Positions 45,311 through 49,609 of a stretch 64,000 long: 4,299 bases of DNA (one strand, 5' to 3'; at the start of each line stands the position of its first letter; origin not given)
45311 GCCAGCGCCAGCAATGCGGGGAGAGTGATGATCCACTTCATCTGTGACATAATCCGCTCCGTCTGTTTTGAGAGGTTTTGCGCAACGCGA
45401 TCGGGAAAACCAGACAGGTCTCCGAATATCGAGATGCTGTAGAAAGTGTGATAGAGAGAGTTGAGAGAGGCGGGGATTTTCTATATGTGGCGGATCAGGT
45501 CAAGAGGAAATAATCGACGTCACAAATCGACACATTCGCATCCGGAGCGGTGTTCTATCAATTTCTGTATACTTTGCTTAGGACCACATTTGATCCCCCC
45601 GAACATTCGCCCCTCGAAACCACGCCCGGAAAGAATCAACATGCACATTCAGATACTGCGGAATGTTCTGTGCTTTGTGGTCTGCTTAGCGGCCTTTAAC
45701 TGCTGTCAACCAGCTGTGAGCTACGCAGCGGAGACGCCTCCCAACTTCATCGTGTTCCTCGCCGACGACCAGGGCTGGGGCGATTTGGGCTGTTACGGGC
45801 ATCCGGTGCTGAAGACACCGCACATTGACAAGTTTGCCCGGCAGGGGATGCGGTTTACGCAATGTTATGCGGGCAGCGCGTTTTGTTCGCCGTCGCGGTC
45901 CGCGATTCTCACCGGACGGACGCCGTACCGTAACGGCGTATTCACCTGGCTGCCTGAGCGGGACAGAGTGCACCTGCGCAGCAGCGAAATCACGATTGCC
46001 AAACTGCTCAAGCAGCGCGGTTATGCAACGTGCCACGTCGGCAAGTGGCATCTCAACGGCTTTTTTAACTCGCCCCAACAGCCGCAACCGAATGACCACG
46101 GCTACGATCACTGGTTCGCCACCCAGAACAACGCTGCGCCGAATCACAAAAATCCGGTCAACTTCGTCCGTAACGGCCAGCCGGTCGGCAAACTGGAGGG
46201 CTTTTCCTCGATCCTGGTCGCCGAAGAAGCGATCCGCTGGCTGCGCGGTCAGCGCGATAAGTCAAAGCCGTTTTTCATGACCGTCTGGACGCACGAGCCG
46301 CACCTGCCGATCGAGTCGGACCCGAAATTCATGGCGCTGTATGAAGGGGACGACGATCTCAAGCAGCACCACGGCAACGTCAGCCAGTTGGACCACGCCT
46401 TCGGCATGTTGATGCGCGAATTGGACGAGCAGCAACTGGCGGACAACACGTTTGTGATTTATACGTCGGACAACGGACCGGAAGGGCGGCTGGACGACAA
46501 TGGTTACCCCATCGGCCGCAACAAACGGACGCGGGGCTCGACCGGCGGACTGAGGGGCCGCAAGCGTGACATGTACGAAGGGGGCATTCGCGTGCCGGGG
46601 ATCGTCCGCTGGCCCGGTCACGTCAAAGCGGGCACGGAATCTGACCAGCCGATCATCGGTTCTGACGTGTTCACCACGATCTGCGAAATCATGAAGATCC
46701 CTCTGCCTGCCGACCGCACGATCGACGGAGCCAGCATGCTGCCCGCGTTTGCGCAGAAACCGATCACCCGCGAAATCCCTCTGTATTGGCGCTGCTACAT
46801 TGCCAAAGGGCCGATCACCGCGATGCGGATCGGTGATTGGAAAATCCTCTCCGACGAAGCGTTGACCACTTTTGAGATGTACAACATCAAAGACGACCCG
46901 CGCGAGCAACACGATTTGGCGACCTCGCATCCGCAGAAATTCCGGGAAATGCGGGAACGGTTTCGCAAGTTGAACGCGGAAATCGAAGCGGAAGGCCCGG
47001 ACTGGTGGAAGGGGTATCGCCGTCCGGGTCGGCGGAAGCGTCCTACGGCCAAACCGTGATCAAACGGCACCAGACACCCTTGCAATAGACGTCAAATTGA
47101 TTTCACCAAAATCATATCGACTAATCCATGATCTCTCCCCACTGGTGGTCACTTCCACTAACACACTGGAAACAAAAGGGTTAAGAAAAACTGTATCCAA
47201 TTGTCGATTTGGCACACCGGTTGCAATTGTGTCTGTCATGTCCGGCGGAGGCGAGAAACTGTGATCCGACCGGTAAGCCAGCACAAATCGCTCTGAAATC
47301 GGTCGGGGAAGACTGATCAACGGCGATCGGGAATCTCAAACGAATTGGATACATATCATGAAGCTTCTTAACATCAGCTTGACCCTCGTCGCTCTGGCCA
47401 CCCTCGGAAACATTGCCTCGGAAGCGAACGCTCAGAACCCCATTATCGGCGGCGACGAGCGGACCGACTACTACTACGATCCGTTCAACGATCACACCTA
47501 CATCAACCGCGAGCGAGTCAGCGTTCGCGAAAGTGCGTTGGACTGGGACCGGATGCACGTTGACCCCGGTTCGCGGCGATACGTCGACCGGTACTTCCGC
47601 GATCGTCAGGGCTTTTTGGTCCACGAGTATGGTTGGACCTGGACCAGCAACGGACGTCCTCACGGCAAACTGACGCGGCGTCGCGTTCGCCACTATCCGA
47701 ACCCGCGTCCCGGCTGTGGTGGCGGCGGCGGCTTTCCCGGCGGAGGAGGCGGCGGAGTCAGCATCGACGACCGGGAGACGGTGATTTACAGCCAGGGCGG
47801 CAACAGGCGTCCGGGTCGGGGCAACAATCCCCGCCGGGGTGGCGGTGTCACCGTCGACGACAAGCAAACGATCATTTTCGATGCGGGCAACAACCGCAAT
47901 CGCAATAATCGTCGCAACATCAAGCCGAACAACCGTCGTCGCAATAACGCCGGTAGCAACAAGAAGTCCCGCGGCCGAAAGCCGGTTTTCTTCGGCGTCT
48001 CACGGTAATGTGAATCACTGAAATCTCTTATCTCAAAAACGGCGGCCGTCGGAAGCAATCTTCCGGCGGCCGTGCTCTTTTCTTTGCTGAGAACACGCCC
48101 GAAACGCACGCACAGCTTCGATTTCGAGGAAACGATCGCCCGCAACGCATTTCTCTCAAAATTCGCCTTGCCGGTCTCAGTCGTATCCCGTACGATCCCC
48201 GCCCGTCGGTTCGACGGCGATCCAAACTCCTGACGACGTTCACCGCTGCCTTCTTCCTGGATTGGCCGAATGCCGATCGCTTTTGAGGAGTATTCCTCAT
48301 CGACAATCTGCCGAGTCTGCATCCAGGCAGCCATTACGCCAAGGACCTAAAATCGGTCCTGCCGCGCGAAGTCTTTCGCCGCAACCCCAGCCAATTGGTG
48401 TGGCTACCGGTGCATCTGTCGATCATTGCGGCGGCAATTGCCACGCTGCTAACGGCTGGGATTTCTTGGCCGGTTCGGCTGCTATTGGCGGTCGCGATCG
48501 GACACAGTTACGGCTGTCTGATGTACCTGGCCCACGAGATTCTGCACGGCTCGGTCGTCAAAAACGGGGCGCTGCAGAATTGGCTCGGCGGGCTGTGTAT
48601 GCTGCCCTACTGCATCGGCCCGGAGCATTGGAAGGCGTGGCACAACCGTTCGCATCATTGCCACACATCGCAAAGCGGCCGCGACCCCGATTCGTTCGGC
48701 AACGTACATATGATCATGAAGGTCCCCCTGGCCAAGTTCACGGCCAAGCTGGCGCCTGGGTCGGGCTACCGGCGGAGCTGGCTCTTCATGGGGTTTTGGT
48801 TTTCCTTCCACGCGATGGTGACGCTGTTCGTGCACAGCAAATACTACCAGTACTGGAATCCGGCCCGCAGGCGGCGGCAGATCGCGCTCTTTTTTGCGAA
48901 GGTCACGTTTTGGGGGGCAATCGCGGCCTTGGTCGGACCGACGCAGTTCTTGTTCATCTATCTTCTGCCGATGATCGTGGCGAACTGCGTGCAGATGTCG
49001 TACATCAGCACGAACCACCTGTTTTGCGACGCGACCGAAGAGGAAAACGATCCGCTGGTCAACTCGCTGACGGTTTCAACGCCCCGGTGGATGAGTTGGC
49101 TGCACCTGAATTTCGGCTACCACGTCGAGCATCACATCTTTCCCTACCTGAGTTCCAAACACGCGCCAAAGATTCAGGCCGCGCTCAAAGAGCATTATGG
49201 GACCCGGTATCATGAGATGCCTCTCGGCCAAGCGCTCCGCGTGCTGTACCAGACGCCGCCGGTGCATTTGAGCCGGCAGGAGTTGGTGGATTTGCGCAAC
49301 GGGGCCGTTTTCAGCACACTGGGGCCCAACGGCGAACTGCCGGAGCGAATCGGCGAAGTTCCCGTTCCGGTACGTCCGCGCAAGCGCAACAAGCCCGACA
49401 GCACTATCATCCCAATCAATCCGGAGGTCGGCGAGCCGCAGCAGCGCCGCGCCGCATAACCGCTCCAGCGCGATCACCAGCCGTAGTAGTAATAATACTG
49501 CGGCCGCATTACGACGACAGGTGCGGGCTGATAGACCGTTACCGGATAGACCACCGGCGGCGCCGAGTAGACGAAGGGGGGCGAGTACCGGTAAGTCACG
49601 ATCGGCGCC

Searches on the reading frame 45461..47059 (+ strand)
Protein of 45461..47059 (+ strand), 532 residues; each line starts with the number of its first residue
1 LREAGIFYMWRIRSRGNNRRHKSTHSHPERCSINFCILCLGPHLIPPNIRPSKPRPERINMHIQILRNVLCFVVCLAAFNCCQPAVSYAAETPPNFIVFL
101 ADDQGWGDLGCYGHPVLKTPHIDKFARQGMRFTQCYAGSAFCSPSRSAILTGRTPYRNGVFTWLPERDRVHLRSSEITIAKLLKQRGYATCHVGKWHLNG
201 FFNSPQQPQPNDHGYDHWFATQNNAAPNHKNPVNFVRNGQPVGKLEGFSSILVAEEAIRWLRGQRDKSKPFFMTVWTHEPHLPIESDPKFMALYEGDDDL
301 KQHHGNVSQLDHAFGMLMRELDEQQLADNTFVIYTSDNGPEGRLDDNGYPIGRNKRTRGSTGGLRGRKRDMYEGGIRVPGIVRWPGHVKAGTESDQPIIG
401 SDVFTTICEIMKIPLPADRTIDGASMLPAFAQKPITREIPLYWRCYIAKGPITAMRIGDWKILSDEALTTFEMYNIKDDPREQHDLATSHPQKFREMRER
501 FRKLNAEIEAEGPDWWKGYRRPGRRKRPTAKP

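Call 37: search_protein_families(library=pfam, proteins=[window:45461-47059:+], max_evalue=0.001)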
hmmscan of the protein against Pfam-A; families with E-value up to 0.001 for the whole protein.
window:45461-47059:+ (532 aa): 3 families
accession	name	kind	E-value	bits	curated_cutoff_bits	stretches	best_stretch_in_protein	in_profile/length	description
PF00884.28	Sulfatase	-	1.3e-60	205.7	25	1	94-412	1-300/301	Sulfatase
PF16347.10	SGSH_C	-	4.8e-12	46.7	29.3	1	368-500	8-147/154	N-sulphoglucosamine sulphohydrolase, C-terminal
PF01663.27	Phosphodiest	-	2.5e-07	31.1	23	1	118-339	19-220/342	Type I phosphodiesterase / nucleotide pyrophosphatase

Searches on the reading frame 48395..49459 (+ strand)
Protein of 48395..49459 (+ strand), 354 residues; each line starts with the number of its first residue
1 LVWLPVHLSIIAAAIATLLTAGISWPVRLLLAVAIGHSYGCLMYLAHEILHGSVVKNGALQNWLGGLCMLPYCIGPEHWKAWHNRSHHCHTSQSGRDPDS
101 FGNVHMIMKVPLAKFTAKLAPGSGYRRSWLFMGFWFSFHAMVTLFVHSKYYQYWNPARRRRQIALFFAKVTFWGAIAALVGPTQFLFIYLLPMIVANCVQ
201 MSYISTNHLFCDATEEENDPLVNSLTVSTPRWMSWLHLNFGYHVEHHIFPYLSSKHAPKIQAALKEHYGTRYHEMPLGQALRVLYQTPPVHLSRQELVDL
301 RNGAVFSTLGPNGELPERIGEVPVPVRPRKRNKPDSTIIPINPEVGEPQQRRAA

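Call 37: search_protein_families(library=pfam, proteins=[window:48395-49459:+], max_evalue=0.001)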
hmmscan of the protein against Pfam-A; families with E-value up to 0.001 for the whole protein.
window:48395-49459:+ (354 aa): 1 family
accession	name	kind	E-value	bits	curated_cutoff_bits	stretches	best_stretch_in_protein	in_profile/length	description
PF00487.30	FA_desaturase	-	1.1e-34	120.8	29.7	1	24-273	2-247/253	Fatty acid desaturase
